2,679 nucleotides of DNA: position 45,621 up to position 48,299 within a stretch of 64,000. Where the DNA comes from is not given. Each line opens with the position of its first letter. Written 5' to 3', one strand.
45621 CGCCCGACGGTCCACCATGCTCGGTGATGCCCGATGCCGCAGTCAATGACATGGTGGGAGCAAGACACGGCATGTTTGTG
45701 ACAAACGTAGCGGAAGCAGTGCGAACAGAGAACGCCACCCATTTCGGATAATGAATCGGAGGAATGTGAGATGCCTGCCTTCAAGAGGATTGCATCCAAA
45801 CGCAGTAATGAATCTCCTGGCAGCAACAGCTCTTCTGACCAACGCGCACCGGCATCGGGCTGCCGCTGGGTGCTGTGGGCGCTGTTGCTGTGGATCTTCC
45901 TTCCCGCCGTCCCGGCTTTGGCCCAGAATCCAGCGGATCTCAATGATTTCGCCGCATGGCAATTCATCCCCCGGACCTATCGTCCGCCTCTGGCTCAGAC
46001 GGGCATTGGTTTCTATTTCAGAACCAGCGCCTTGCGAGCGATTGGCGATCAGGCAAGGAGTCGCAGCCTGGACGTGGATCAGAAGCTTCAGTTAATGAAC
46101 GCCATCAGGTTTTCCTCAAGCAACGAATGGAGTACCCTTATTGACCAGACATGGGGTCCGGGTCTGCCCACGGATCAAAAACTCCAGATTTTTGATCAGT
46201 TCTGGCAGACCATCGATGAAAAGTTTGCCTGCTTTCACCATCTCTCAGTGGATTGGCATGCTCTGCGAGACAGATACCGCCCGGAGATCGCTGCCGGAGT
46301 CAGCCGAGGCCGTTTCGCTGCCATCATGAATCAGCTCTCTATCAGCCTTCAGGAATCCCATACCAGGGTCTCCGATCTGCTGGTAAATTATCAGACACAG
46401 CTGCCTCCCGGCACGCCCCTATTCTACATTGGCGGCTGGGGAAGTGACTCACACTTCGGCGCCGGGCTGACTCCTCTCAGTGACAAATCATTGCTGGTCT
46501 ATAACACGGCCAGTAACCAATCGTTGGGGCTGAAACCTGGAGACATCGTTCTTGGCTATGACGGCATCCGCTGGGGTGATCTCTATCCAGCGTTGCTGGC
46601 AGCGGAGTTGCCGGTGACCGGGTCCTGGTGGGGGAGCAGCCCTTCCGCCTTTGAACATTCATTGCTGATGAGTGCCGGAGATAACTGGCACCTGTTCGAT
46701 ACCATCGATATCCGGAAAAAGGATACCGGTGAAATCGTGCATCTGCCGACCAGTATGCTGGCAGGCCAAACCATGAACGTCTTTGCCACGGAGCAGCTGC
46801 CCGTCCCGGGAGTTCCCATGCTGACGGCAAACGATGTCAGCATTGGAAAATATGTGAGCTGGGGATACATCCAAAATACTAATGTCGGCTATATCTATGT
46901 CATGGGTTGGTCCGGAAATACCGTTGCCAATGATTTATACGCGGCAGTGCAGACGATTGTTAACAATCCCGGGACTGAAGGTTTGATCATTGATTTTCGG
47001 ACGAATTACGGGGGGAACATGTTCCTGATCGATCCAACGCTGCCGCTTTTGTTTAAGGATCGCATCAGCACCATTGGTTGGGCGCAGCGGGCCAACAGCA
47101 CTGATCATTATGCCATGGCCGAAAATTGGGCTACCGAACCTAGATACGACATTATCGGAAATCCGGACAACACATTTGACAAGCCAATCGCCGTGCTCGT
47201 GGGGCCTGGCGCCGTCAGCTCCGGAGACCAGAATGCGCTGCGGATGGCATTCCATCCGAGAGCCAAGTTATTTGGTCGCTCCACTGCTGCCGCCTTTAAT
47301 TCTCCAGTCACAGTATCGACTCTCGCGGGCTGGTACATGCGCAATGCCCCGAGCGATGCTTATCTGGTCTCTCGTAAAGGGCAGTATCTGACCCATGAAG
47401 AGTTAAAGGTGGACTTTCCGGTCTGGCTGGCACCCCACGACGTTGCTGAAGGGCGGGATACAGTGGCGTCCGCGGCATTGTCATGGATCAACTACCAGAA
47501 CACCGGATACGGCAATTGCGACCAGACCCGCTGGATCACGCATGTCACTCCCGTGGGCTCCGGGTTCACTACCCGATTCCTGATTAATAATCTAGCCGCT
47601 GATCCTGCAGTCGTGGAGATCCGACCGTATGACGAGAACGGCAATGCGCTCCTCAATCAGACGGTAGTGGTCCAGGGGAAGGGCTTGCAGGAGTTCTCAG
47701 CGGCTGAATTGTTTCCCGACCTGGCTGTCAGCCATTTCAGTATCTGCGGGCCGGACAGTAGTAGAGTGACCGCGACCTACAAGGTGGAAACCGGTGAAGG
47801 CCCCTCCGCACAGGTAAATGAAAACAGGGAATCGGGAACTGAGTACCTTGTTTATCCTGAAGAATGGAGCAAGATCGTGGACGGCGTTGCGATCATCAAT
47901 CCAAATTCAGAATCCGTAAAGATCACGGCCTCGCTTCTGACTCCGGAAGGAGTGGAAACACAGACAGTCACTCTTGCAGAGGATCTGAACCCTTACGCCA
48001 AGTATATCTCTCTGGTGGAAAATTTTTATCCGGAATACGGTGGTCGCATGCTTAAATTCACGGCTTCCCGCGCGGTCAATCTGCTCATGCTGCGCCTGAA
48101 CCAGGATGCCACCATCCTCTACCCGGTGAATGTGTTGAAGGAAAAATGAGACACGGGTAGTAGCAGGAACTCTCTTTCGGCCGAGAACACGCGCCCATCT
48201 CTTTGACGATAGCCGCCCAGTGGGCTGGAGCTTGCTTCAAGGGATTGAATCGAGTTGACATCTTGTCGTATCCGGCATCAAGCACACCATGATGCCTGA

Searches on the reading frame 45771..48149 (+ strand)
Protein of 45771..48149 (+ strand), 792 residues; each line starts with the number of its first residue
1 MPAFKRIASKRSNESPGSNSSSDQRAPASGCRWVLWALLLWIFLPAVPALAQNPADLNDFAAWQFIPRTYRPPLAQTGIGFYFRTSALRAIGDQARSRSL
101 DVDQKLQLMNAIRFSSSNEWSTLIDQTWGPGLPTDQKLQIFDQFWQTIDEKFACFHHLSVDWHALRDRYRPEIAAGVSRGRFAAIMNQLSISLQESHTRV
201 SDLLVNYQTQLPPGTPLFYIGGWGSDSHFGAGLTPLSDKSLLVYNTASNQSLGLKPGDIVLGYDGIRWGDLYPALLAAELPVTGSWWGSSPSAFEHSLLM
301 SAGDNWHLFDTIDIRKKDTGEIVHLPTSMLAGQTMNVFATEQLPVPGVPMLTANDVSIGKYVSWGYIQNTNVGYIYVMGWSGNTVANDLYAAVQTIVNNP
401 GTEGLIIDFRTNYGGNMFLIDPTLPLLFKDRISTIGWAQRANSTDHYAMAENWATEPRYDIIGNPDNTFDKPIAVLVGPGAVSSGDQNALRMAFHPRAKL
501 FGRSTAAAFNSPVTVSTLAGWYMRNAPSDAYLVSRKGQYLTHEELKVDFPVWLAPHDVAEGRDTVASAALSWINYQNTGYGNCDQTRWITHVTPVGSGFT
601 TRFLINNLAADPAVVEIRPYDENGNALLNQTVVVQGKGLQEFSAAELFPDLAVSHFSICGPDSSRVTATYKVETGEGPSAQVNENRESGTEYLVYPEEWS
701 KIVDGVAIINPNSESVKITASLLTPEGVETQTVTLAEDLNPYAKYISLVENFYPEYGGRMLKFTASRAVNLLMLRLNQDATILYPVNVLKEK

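Call 5: search_protein_families(library=pfam, proteins=[window:45771-48149:+], max_evalue=0.001)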
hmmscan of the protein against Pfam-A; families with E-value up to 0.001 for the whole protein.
window:45771-48149:+ (792 aa): 2 families
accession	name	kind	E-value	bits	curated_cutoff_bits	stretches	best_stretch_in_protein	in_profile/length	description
PF03572.23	Peptidase_S41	-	5.1e-11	42.9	24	1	371-511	1-127/165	Peptidase family S41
PF14684.11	Tricorn_C1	-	1.8e-08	34.6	24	1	134-189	2-57/59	Tricorn protease C1 domain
